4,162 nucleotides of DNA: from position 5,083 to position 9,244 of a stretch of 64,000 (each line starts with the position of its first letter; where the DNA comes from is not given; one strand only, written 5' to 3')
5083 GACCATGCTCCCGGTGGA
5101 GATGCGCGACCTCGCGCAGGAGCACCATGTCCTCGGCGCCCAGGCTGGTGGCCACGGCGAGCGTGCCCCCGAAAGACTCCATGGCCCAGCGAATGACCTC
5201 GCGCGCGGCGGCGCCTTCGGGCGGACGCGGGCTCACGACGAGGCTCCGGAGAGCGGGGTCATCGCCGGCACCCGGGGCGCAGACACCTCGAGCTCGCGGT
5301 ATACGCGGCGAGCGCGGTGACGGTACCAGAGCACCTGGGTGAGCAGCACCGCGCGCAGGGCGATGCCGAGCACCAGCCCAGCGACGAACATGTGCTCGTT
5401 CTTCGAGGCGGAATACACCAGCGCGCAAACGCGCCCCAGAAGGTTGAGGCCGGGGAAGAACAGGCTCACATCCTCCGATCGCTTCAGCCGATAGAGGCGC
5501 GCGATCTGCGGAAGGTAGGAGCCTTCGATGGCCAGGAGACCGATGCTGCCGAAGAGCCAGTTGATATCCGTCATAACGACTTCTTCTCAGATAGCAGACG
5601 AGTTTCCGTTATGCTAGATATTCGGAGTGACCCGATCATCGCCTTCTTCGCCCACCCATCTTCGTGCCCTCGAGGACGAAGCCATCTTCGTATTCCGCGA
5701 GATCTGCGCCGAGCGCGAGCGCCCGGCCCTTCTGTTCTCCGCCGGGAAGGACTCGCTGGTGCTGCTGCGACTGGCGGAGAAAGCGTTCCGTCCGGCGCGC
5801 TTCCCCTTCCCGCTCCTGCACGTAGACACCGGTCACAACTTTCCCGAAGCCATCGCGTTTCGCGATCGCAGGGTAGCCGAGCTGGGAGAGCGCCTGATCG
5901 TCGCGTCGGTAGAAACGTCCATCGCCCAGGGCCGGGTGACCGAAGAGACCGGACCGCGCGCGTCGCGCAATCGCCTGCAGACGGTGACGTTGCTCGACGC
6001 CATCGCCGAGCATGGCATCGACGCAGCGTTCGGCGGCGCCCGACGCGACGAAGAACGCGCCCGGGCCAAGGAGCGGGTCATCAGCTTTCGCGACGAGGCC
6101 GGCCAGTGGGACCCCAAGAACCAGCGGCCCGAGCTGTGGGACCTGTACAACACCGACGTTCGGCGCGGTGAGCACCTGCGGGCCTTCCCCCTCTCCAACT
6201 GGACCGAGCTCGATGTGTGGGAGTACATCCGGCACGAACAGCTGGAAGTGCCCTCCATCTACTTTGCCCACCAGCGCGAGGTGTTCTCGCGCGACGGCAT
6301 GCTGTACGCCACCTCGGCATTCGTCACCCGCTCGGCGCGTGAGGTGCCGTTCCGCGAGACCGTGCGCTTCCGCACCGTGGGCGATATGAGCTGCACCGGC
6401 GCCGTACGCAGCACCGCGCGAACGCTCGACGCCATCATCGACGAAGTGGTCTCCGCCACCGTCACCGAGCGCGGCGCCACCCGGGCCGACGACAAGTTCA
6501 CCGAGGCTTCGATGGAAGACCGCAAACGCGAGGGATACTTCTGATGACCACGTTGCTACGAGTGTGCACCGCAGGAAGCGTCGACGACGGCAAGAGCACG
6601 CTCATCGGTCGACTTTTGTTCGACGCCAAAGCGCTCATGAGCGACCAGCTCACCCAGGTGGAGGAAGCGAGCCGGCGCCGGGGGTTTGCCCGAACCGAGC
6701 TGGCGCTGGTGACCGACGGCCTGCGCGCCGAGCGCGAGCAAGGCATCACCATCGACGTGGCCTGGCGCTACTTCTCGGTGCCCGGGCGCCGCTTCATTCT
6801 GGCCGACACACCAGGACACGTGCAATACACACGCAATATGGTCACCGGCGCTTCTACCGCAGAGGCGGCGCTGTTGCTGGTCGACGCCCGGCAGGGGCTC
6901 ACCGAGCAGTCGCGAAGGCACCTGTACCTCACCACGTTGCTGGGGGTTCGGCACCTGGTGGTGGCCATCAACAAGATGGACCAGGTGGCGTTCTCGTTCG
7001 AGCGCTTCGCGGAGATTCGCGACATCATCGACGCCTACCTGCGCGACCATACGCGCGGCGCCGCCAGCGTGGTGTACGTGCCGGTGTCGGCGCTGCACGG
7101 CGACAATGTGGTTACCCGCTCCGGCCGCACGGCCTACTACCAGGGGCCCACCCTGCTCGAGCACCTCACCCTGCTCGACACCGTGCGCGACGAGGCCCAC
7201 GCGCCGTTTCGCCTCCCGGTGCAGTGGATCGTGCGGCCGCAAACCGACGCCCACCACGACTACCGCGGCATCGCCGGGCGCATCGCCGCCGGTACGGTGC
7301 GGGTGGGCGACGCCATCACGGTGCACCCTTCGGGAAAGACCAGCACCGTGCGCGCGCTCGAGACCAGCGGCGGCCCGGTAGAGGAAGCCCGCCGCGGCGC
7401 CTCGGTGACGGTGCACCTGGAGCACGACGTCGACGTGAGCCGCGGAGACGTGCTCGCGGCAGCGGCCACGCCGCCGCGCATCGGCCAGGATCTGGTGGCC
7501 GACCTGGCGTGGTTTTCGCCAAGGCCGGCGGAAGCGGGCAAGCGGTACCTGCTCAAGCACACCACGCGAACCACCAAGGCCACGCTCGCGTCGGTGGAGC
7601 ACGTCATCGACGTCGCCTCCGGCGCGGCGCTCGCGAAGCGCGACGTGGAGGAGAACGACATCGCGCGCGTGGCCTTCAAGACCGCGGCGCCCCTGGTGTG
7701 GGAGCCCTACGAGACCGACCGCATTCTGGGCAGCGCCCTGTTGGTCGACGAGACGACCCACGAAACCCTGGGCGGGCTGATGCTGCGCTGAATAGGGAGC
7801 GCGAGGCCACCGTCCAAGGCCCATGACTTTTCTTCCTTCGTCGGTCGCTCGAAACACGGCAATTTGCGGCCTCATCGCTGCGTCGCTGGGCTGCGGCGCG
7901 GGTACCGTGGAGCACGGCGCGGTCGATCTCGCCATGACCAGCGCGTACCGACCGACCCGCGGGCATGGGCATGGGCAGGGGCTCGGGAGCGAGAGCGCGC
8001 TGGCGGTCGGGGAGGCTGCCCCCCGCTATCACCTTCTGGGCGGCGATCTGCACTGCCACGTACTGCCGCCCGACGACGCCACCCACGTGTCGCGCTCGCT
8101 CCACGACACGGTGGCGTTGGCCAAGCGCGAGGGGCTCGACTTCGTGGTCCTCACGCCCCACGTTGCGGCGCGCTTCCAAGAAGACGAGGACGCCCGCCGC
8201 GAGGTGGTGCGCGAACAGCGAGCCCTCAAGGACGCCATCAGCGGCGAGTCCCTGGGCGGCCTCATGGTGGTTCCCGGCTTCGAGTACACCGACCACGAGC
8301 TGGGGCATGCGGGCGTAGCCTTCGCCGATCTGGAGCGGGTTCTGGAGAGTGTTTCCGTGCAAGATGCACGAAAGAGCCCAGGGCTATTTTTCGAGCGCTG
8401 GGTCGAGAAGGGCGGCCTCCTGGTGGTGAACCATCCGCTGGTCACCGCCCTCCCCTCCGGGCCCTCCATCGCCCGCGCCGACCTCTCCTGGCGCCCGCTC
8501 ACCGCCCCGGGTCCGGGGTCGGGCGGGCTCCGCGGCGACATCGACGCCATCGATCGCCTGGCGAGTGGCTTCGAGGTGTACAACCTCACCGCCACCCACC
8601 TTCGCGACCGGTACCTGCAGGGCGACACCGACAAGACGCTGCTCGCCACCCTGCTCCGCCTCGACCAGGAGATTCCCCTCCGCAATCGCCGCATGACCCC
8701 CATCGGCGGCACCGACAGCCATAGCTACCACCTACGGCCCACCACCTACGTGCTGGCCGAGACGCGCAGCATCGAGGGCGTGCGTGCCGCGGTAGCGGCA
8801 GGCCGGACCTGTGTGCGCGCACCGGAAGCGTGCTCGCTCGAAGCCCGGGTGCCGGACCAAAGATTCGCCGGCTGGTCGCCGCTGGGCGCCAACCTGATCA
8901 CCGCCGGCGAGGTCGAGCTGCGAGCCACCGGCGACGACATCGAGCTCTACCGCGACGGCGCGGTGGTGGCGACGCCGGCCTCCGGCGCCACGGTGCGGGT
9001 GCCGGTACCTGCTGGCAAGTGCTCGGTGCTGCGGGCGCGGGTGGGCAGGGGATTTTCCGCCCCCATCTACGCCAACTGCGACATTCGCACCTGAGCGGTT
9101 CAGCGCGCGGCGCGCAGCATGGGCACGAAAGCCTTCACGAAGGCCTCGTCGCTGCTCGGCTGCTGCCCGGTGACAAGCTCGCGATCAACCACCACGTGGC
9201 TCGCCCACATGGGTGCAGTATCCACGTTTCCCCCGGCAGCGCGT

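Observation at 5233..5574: PQ-loop (SemiSWEET-like) small membrane protein translationally coupled at the head of the sulfate-assimilation operon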

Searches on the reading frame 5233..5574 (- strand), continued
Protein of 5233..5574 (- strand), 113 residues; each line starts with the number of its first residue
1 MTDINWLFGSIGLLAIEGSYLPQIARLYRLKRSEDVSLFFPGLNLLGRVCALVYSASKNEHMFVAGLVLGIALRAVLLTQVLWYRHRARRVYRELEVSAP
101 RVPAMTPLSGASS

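Call 89: find_homologous_proteins(query=A5, max_evalue=1e-10)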
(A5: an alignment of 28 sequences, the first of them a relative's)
Query A5 (28 sequences) (117 aa, profile of the alignment): 56 proteins with E <= 1e-10 among 8000 candidates.
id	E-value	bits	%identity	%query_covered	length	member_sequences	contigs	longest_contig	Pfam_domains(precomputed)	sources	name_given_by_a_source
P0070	1.3e-42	163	100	100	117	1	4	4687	PF04193.20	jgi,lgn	jgi:uncharacterized protein with PQ loop repeat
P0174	2.5e-41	159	69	80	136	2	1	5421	PF04193.20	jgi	jgi:uncharacterized protein with PQ loop repeat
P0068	3.2e-41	159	81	75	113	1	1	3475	PF04193.20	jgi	jgi:uncharacterized protein with PQ loop repeat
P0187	8.7e-39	151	51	74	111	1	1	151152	PF04193.20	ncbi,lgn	-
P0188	2.3e-38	150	49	71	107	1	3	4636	PF04193.20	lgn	-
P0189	1.2e-37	147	48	71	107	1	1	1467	PF04193.20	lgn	-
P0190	2.5e-37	146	47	71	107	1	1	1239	PF04193.20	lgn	-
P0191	2.6e-37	146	50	70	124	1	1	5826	PF04193.20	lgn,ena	-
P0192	5.2e-36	142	35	82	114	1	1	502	PF04193.20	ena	-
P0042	1.2e-35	141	43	74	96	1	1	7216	PF04193.20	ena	-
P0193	1.8e-35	140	43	76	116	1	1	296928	PF04193.20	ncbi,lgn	-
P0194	2.1e-35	140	48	71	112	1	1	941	PF04193.20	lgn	-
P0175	2.8e-35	140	56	84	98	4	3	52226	PF04193.20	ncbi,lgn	-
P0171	2.8e-35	140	44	80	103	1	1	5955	PF04193.20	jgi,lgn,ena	-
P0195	4.7e-35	139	54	77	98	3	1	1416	PF04193.20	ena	-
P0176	7.0e-35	138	56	74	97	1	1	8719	PF04193.20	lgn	-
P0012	9.7e-35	138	39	72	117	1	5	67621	PF04193.20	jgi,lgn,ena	jgi:lipid-A-disaccharide synthase-like uncharacterized protein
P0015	1.0e-34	138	36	85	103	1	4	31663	PF04193.20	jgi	jgi:lipid-A-disaccharide synthase-like uncharacterized protein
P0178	1.3e-34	138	44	73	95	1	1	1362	PF04193.20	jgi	-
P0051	4.2e-34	136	35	91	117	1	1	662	PF04193.20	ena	-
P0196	4.5e-34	136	35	74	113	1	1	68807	PF04193.20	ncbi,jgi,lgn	ncbi:MAG TPA: PQ-loop repeat-containing protein [Fimbriimonadaceae bacterium]|jgi:uncharacterized pr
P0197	5.0e-34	136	35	93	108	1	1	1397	PF04193.20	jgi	jgi:uncharacterized protein with PQ loop repeat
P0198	6.7e-34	135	49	67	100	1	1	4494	PF04193.20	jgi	jgi:uncharacterized protein with PQ loop repeat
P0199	6.8e-34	135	39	79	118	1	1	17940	PF04193.20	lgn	-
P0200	7.0e-34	135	44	67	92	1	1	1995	PF04193.20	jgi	jgi:PQ loop repeat protein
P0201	1.3e-33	134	54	60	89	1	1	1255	PF04193.20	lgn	-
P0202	1.7e-33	134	32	85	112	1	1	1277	PF04193.20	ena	-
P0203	1.8e-33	134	39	74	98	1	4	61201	PF04193.20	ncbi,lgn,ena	-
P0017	2.0e-33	134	42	75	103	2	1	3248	PF04193.20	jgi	jgi:lipid-A-disaccharide synthase-like uncharacterized protein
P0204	2.8e-33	133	37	80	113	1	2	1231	PF04193.20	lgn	-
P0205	3.3e-33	133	42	68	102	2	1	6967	PF04193.20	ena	-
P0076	6.5e-33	132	38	79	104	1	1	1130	PF04193.20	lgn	-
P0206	8.8e-33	132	36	83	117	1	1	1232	PF04193.20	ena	-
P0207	9.5e-33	131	43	59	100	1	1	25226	PF04193.20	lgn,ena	-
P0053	9.8e-33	131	40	72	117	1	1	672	PF04193.20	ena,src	-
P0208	2.4e-32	130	35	63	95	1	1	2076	PF04193.20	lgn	-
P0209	2.6e-32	130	45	70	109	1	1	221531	PF04193.20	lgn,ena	-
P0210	3.0e-32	130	37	70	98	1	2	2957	PF04193.20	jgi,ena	jgi:uncharacterized protein with PQ loop repeat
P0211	3.0e-32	130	35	87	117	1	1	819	PF04193.20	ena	-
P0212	1.4e-31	128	41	68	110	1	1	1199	PF04193.20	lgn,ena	-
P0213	1.4e-31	128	42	68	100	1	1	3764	PF04193.20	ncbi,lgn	-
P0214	1.5e-31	128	40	74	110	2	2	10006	PF04193.20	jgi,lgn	jgi:uncharacterized protein with PQ loop repeat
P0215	1.7e-31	127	39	68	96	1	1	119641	PF04193.20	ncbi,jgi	ncbi:MAG TPA: PQ-loop repeat-containing protein [Polyangiaceae bacterium]|jgi:lipid-A-disaccharide s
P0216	2.1e-31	127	42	68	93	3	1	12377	PF04193.20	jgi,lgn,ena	-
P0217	2.4e-31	127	39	79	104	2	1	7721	PF04193.20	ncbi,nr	ncbi:MAG: hypothetical protein HY897_03840 [Deltaproteobacteria bacterium]|nr:hypothetical protein [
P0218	5.6e-31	126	48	66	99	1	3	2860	PF04193.20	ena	-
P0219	6.4e-31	125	39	90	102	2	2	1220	PF04193.20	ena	-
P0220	1.1e-30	125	41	69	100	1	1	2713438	PF04193.20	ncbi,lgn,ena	-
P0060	1.1e-30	125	48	70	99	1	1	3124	PF04193.20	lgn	-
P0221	5.6e-30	122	40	75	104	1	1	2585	PF04193.20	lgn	-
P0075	2.9e-29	120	33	64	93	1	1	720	PF04193.20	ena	-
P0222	4.3e-29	120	40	66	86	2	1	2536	PF04193.20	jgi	-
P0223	5.0e-29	119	40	72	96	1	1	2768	PF04193.20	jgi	jgi:hypothetical protein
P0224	1.6e-28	118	47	70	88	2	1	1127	PF04193.20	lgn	-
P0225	2.4e-28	117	38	72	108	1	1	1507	PF04193.20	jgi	jgi:uncharacterized protein with PQ loop repeat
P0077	3.2e-23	100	67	55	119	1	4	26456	PF04193.20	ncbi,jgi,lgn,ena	ncbi:MAG: hypothetical protein C4335_12845 [Armatimonadota bacterium]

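Call 90: list_cluster_members(proteins=[P0187, P0193, P0203, P0220, P0213, P0209, P0207, P0199, P0196, P0217])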
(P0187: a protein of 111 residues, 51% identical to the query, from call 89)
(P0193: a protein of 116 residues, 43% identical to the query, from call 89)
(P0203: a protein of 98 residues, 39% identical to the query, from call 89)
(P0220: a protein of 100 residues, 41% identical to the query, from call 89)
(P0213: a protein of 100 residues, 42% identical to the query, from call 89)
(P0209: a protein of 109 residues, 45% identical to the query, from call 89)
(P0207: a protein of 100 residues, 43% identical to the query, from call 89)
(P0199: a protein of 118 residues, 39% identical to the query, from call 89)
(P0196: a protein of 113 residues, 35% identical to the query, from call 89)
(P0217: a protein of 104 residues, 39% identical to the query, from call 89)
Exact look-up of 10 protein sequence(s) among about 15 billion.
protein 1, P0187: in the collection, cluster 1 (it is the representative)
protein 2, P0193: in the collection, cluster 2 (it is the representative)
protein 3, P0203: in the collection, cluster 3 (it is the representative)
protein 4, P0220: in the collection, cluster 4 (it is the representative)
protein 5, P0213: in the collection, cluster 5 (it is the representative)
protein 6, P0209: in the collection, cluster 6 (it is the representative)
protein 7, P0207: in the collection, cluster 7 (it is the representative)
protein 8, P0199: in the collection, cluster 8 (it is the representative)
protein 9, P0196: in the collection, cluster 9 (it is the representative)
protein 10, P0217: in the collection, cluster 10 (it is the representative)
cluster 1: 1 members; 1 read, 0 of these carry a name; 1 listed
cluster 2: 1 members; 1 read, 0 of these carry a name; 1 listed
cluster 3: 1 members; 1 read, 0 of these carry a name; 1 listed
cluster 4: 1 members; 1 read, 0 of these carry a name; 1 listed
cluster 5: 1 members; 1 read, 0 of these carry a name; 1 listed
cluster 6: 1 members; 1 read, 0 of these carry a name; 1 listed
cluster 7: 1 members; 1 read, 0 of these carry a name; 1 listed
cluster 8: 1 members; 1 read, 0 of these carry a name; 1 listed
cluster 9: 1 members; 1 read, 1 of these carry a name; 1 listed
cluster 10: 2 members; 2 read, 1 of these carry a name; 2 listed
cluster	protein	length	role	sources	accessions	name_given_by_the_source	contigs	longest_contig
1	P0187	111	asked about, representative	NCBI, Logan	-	-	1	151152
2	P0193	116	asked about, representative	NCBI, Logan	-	-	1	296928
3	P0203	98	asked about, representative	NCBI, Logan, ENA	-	-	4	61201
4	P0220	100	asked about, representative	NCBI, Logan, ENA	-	-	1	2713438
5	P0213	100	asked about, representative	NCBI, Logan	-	-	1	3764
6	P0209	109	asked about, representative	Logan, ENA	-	-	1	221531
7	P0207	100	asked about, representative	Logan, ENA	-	-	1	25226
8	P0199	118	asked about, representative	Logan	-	-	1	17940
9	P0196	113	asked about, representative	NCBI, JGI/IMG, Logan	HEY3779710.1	MAG TPA: PQ-loop repeat-containing protein [Fimbriimonadaceae bacterium] | uncharacterized protein with PQ loop repeat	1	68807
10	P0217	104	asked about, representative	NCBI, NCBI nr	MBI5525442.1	MAG: hypothetical protein HY897_03840 [Deltaproteobacteria bacterium] | hypothetical protein [Deltaproteobacteria bacterium]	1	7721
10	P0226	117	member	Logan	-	-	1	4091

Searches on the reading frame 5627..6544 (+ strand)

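Call 5: search_protein_families(library=pfam, proteins=[window:5627-6544:+], max_evalue=1)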
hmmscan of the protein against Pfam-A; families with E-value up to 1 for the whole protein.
window:5627-6544:+ (305 aa): 1 family
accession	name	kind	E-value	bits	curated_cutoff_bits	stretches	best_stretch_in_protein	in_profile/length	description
PF01507.26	PAPS_reduct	-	3.8e-42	144.7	22.5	1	33-258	2-174/175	Phosphoadenosine phosphosulfate reductase domain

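Call 6: search_protein_families(library=ncbifam, proteins=[window:5627-6544:+], max_evalue=1)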
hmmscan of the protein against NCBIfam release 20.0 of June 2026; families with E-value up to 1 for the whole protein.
window:5627-6544:+ (305 aa): 13 families
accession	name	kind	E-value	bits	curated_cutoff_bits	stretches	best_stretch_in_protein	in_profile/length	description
NF003587.0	PRK05253.1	subfamily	8e-133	442.3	195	1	8-305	5-301/301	sulfate adenylyltransferase subunit CysD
NF009214.0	PRK12563.1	equivalog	1.6e-126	422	413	1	4-305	16-317/317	sulfate adenylyltransferase subunit CysD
TIGR02039.1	CysD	subfamily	9.8e-125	416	396.6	1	12-305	1-294/294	sulfate adenylyltransferase, small subunit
NF010366.0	PRK13795.1-1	equivalog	2.3e-12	45.9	745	1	10-212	242-431/667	hypothetical protein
NF010367.0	PRK13795.1-2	equivalog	2.9e-12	45.8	456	1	10-212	221-403/584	hypothetical protein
NF002537.0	PRK02090.1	equivalog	4.6e-12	46.1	154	1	31-208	41-196/244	phosphoadenylyl-sulfate reductase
NF010368.0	PRK13795.1-3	equivalog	1.1e-08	33.9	588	1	12-113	228-324/635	hypothetical protein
TIGR02055.1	APS_reductase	subfamily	5.7e-07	29.5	235.3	1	43-210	6-153/194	adenylylsulfate reductase, thioredoxin dependent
TIGR00434.1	cysH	subfamily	6.4e-07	29.5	165.1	2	39-156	22-142/214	phosophoadenylyl-sulfate reductase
TIGR02057.1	PAPS_reductase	equivalog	2.2e-06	27.7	254.2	2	42-159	36-156/224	phosphoadenosine phosphosulfate reductase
NF010369.0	PRK13795.1-4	equivalog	0.00019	19.8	1086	1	23-88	243-306/633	hypothetical protein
NF006351.0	PRK08576.1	equivalog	0.00025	19.8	290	1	12-129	218-325/436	hypothetical protein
NF006327.0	PRK08557.1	equivalog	0.0011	17.8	366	1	185-212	315-342/415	hypothetical protein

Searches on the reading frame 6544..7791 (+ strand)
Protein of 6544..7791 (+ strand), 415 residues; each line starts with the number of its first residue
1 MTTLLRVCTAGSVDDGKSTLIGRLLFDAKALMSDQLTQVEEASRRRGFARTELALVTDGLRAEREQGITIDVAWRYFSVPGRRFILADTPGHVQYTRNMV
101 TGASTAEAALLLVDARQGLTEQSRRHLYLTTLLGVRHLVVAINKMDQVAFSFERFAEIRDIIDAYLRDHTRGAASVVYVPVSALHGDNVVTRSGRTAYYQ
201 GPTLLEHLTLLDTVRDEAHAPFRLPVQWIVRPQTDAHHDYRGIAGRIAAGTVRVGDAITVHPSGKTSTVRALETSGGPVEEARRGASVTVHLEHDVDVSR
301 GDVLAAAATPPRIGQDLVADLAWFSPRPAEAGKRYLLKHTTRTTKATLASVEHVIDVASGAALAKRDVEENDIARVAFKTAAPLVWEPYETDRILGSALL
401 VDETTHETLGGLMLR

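Call 5: search_protein_families(library=pfam, proteins=[window:6544-7791:+], max_evalue=1)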
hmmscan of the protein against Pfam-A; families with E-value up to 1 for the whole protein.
window:6544-7791:+ (415 aa): 6 families
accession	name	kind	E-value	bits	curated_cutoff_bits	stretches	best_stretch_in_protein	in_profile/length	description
PF00009.33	GTP_EFTU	-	5.7e-42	143.9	26.5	1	4-212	3-180/188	Elongation factor Tu GTP binding domain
PF22594.2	GTP-eEF1A_C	-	2.3e-15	57.2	27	1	318-410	3-96/101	GTP-eEF1A C-terminal domain-like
PF03144.31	GTP_EFTU_D2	-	1.2e-07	32.5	30.3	1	245-304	6-72/73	Elongation factor Tu domain 2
PF01926.29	MMR_HSR1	-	3.5e-07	30.8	21.9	1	61-127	25-97/113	50S ribosome-binding GTPase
PF14578.12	GTP_EFTU_D4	-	0.0068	16.7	23.8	1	243-304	20-85/86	Elongation factor Tu domain 4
PF04949.18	Transcrip_act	-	0.21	11.9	27.5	1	27-63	44-80/154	Transcriptional activator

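Call 6: search_protein_families(library=ncbifam, proteins=[window:6544-7791:+], max_evalue=1)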
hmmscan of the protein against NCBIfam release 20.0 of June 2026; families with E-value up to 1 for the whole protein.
window:6544-7791:+ (415 aa): 41 families (the best 25 are shown)
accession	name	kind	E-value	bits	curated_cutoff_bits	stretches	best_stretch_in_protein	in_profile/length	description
NF004035.0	PRK05506.1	subfamily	4.8e-158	527.2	715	1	2-414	22-430/632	bifunctional sulfate adenylyltransferase subunit 1/adenylylsulfate kinase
TIGR02034.1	CysN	subfamily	3.6e-143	477.5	336.1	1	5-413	1-405/406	sulfate adenylyltransferase, large subunit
NF003478.0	PRK05124.1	equivalog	8.6e-141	469.7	590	1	3-414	26-433/475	sulfate adenylyltransferase subunit CysN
NF008969.0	PRK12317.1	subfamily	1.3e-78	264.5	502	1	6-399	9-405/426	elongation factor 1-alpha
TIGR00483.1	EF-1_alpha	equivalog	8.8e-70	235.3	540.1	1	5-390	8-397/427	translation elongation factor EF-1 subunit alpha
TIGR00475.1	selB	equivalog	6.9e-32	110.9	242.25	1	49-306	24-258/581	selenocysteine-specific translation elongation factor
NF009373.0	PRK12736.1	subfamily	3.8e-27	95.1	452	1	6-307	14-296/394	elongation factor Tu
NF000766.0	PRK00049.1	subfamily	1.1e-25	90.3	449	1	6-308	14-299/396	elongation factor Tu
NF009372.0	PRK12735.1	subfamily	1.7e-24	86.3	479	1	6-308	14-299/396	elongation factor Tu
TIGR00485.1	EF-Tu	equivalog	3.2e-23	82.1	522.4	1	6-308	14-297/394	elongation factor Tu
TIGR03680.1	eif2g_arch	equivalog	4.5e-19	68.9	514.5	1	6-306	7-307/407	translation initiation factor IF-2 subunit gamma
NF003077.0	PRK04000.1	equivalog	1.1e-18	67.7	315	1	6-306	11-311/412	translation initiation factor IF-2 subunit gamma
TIGR01393.1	lepA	equivalog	1.5e-14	53.3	533.9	1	8-163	7-151/595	translation elongation factor 4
TIGR01394.1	TypA_BipA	equivalog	7.7e-13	47.5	757.3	1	12-264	9-239/594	translational GTPase TypA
NF012153.1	tet_protect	equivalog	2.2e-11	42.7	775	1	13-160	9-143/614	tetracycline resistance ribosomal protection protein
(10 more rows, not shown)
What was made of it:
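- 6544..7791 (+): cysN, without an APS-kinase domain. calls 5, 6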

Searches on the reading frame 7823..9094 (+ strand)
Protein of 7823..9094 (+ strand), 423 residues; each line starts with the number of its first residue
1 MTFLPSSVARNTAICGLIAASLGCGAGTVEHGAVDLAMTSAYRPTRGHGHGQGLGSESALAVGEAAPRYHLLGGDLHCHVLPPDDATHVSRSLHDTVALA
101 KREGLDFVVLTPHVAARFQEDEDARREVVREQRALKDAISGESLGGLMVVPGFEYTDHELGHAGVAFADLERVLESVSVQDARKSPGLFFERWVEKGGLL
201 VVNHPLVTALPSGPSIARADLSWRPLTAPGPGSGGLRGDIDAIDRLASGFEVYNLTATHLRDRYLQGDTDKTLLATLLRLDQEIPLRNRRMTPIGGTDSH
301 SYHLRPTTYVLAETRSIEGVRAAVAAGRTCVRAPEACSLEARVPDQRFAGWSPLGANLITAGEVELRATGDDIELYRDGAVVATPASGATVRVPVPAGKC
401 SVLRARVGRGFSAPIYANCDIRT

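Call 57: search_protein_families(library=pfam, proteins=[window:7823-9094:+], max_evalue=0.001)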
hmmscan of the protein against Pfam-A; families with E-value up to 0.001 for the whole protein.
window:7823-9094:+ (423 aa): 1 family
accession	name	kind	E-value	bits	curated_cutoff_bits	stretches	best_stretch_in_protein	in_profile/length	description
PF19567.5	CpsB_CapC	-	3.2e-05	23.9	27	1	75-142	3-69/234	Capsular polysaccharide synthesis, CpsB/CapC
